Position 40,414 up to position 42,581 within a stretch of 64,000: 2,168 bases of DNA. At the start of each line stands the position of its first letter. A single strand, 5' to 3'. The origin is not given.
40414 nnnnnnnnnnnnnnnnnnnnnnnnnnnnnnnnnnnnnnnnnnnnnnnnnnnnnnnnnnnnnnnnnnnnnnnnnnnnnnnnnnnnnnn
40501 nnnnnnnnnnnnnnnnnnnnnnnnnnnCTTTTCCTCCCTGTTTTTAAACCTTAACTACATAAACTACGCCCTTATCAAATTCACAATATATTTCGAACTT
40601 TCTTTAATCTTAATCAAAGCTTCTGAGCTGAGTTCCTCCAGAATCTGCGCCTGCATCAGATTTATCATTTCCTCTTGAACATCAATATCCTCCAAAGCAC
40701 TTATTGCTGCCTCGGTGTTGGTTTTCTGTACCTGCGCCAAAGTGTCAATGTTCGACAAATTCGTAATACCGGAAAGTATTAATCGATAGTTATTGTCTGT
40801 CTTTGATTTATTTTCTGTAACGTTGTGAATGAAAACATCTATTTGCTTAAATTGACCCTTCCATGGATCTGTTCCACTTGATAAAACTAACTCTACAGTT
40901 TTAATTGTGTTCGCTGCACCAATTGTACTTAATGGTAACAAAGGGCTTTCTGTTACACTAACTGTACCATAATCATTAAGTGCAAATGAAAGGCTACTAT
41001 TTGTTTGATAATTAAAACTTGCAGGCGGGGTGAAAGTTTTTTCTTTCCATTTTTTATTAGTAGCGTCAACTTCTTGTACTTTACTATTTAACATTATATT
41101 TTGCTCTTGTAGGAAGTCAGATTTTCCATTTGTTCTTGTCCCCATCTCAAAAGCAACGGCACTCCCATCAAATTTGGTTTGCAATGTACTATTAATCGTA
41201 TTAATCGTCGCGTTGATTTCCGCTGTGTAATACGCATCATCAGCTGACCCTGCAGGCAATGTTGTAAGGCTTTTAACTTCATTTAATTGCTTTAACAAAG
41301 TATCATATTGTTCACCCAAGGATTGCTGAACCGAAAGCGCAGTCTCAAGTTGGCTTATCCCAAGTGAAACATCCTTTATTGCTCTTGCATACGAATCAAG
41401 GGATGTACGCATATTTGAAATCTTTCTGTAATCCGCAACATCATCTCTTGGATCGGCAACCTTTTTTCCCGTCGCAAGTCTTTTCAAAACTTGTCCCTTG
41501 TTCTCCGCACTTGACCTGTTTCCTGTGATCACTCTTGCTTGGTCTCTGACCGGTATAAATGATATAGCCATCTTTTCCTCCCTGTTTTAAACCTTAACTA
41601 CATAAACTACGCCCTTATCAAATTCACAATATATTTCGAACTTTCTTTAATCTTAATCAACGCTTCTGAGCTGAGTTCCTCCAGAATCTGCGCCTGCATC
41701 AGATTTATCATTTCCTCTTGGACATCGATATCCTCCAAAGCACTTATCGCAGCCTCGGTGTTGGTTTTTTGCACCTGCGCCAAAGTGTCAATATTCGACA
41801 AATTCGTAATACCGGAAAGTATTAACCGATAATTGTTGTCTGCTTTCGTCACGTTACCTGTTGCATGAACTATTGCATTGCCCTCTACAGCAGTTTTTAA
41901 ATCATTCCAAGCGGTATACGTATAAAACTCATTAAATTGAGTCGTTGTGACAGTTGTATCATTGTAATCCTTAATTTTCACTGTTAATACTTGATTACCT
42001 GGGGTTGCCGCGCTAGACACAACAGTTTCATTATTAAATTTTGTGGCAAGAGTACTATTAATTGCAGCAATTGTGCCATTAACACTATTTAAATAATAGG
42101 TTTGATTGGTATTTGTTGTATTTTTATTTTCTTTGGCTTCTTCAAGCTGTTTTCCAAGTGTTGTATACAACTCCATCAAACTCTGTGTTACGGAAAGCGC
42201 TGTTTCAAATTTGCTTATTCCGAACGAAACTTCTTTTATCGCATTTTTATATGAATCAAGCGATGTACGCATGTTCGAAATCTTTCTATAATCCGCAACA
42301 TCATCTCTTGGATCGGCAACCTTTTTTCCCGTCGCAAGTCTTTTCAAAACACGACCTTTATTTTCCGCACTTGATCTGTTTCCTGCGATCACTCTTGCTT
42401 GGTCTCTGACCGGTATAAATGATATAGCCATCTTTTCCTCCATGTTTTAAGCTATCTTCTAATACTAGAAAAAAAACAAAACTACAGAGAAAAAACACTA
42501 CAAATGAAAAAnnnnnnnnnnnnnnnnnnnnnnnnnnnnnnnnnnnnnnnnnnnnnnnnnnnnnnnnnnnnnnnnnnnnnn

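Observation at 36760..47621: Array of seven co-oriented flagellin-family genes of two structural classes, sandwiched between two T6SS sub-loci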

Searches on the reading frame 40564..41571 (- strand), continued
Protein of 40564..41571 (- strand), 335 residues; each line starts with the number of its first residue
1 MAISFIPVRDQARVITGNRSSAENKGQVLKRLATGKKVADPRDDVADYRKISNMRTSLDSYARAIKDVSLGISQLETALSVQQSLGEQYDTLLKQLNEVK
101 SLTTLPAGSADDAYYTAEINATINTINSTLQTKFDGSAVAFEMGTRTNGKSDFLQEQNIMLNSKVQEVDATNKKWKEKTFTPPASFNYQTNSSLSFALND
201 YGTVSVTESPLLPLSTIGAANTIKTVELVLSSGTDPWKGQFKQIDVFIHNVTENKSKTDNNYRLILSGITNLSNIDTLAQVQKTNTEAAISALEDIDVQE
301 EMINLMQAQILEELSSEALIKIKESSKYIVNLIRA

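Call 42: fold_search(model_id=the predicted structure, library=pdb)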
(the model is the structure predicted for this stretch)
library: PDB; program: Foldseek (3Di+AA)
matches with E <= 10: 388; with E <= 0.001: 33
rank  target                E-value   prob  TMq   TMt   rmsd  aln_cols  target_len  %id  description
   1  9cef_A                1.3e-06  1.00  0.54  0.65  10.8       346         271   16  Caulobacter crescentus FljN flagellar filament (symmetrized) (released 2024-08-28)
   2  6xky_A                2.7e-06  1.00  0.53  0.64  11.4       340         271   15  Caulobacter crescentus FljK filament, straightened (released 2020-12-23)
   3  8uxn_A                3.7e-06  1.00  0.55  0.67   9.7       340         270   17  Caulobacter crescentus FljM flagellar filament (symmetrized) (released 2024-06-26)
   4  8uxj_A                3.7e-06  1.00  0.53  0.64   9.1       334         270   16  Caulobacter crescentus FljK flagellar filament (asymmetrical) (released 2024-06-26)
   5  6xl0_A                5.2e-06  1.00  0.52  0.63  11.4       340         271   16  Caulobacter crescentus FljK filament (released 2020-12-23)
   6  8uxk_A                5.8e-06  1.00  0.54  0.65   8.4       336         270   15  Caulobacter crescentus FljL flagellar filament (asymmetrical) (released 2024-08-28)
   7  8cxm_0                1.8e-05  1.00  0.36  0.44  14.1       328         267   16  Cryo-EM structure of the supercoiled E. coli K12 flagellar filament core, Normal waveform (released 2022-09-07)
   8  8cvi_I                7.0e-05  1.00  0.39  0.46  11.4       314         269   13  Cryo-EM structure of the supercoiled EPEC H6 flagellar filament core Curly I waveform (released 2022-09-07)
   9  5wjt_A                7.4e-05  1.00  0.44  0.47  12.2       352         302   13  Cryo-EM structure of B. subtilis flagellar filaments N226Y (released 2017-10-25)
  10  8cvi_A                1.1e-04  1.00  0.39  0.48  12.6       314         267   12  Cryo-EM structure of the supercoiled EPEC H6 flagellar filament core Curly I waveform (released 2022-09-07)
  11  5wjv_A                1.2e-04  1.00  0.43  0.47  13.0       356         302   15  Cryo-EM structure of B. subtilis flagellar filaments A233V (released 2017-10-25)
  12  9go6_S                1.4e-04  1.00  0.45  0.48  13.9       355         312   11  Salmonella hook-filament junction complex (released 2025-04-09)
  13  9ls0_A                1.6e-04  1.00  0.42  0.48  11.3       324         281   14  Straight and symmetrical filament of the spirochete periplasmic flagella of Leptospira biflexa deleted fcpB strain (released 2025-12-24)
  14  9u4r_BA               1.6e-04  1.00  0.32  0.34  17.7       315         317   10  Structure of the intial complex in filament assembly at 3.23 angstroms resolution, conformation 2. (released 2026-03-25)
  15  3k8v_A                1.8e-04  1.00  0.53  0.55   6.8       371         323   12  Crysatl structure of a bacterial cell-surface flagellin N20C20 (released 2010-10-06)
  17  3k8v_B                1.9e-04  1.00  0.42  0.43   8.5       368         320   12  Crysatl structure of a bacterial cell-surface flagellin N20C20 (released 2010-10-06)
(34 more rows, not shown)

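Call 44: find_related_loci(query=A1, collection=metagenome_contigs, flank=10000)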
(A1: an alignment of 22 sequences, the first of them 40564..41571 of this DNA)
Query A1 (335 aa) in metagenome_contigs; peptide patterns used: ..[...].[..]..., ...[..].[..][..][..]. (x = any residue, [..] = any of these).
223 stretches matched a pattern, but none encodes a relative of the query by tblastn (E <= 1e-3).

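Call 45: find_encoding_contigs(protein=P0002, flank=10000, max_places=3)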
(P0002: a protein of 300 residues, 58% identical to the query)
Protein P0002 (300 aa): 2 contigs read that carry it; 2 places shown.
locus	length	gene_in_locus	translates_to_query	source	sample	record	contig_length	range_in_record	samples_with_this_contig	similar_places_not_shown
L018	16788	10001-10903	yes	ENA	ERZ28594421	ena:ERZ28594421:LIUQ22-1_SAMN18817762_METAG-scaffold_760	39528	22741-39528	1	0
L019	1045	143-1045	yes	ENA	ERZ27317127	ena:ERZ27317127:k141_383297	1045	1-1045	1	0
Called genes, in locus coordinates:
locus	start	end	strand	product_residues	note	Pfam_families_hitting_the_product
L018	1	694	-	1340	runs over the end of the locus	PF14331:IcmF-related_N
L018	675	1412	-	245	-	PF09850:DotU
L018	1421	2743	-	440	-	PF05936:T6SS_VasE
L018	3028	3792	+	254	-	PF13539:Peptidase_M15_4 (weak)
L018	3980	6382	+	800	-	PF00669:Flagellin_N, PF00700:Flagellin_C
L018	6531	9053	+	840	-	PF00669:Flagellin_N, PF00700:Flagellin_C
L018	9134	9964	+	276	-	PF00669:Flagellin_N (weak), PF00700:Flagellin_C (weak)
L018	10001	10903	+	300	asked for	PF00669:Flagellin_N, PF00700:Flagellin_C (weak)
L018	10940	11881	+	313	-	PF00669:Flagellin_N, PF00700:Flagellin_C (weak)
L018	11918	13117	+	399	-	PF00700:Flagellin_C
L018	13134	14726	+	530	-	-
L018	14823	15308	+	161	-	PF01047:MarR (faint), PF12802:MarR_2, PF13463:HTH_27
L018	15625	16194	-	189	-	PF03099:BPL_LplA_LipB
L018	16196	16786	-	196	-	?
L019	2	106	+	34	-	?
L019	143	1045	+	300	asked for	PF00669:Flagellin_N, PF00700:Flagellin_C (weak)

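Call 46: find_encoding_contigs(protein=P0013, flank=10000, max_places=3)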
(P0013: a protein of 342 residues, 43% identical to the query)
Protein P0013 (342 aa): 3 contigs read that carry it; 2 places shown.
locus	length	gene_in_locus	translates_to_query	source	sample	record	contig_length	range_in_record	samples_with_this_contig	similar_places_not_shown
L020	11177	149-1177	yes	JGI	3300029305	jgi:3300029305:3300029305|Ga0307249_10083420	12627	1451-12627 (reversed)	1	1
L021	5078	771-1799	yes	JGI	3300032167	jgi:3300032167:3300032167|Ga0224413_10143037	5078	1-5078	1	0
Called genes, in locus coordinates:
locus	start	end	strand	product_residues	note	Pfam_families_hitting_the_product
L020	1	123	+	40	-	?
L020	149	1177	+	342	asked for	PF00669:Flagellin_N (weak), PF00700:Flagellin_C (weak)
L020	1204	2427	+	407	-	-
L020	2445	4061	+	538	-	-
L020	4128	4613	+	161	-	PF22381:Staph_reg_Sar_Rot (weak), PF01047:MarR (weak), PF12802:MarR_2, PF13463:HTH_27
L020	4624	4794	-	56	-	PF00471:Ribosomal_L33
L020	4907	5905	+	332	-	PF01145:Band_7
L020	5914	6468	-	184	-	PF03099:BPL_LplA_LipB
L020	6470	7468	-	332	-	-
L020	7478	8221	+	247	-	PF00590:TP_methylase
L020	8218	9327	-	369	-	PF01551:Peptidase_M23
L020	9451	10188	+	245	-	-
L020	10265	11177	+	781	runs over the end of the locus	PF01751:Toprim, PF01131:Topoisom_bac, PF01396:Zn_ribbon_Top1, PF13368:Toprim_C_rpt (weak)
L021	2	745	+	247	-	?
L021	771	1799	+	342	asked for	PF00669:Flagellin_N (weak), PF00700:Flagellin_C (weak)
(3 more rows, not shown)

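Call 50: search_protein_representatives(alignment_id=A1)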
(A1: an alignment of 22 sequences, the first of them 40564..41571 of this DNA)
Query: 22 sequences, 328 profile positions. Proteins with E-value up to 0.001 (for the whole library): 894; up to 1e-10: 17; up to 1e-30: 11. The best 150 are listed.
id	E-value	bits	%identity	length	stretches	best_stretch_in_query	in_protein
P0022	4.8e-131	453.7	-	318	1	1-328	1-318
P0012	2.4e-124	431.7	-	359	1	1-328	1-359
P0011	1.3e-116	406.3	-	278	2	1-189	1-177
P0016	2.7e-109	382.2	-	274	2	1-188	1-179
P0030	1.7e-108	379.6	-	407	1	1-328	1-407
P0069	6.9e-74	265.9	-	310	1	1-328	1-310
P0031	2.7e-70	254.1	-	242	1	101-328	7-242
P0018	2.1e-68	247.8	-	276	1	54-327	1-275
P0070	5.7e-60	220.1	-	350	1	1-328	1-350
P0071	7.1e-54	200.1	-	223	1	1-201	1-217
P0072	1.8e-50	188.9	-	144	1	228-328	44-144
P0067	1.9e-21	93.5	-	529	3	52-328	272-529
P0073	5.4e-20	88.8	-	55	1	1-53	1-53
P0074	4.9e-19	85.6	-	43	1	286-328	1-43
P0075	4.1e-18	82.6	-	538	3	213-327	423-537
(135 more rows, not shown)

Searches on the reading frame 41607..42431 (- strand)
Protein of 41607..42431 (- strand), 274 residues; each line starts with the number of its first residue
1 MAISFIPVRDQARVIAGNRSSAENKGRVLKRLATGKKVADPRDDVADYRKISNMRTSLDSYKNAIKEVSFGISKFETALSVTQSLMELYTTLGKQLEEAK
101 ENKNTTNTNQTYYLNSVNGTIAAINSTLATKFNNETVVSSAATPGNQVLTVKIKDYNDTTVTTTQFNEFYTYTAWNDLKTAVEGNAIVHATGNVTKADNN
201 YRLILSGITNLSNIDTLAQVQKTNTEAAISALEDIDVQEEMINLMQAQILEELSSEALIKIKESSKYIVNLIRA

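Call 3: search_protein_families(library=pfam, proteins=[window:41607-42431:-], max_evalue=1)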
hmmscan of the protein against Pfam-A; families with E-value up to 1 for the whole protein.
window:41607-42431:- (274 aa): 5 families
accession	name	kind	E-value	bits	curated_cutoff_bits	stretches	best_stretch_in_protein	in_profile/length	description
PF00700.27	Flagellin_C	-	1.6e-06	28.8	23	1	219-272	33-86/86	Bacterial flagellin C-terminal helical region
PF00669.25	Flagellin_N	-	4.3e-06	27.3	26.6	1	21-139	17-135/139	Bacterial flagellin N-terminal helical region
PF08651.15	DASH_Duo1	-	0.0026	18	25.4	1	47-100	5-58/74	DASH complex subunit Duo1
PF14131.11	DUF4298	-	0.01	16.3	27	0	51-104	1-52/87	Domain of unknown function (DUF4298)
PF18495.6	VbhA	-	0.17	12.4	25.9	1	8-31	24-47/47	Antitoxin VbhA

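Call 4: search_protein_families(library=ncbifam, proteins=[window:41607-42431:-], max_evalue=1)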
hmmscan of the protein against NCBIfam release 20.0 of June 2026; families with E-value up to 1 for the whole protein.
window:41607-42431:- (274 aa): 6 families
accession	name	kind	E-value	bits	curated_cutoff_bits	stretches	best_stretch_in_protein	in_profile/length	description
NF009444.0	PRK12802.1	equivalog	6e-07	29.3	332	1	25-258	25-267/282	flagellin domain-containing protein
NF006469.0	PRK08869.1-4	equivalog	1.4e-05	24.7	627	2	214-272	319-376/377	flagellin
NF009447.0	PRK12805.1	equivalog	3.5e-05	23.5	404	1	22-272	20-285/287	FliC/FljB family flagellin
NF009449.0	PRK12807.1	subfamily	0.0041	16.7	347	1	26-258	24-272/287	flagellin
NF033708.1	T9SS_Cterm_ChiA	domain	0.012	15.4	40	1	133-162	22-50/55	T9SS sorting signal type C domain-containing protein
TIGR02550.1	flagell_flgL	equivalog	0.015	14.7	127.2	1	18-86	15-86/387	flagellar hook-associated protein FlgL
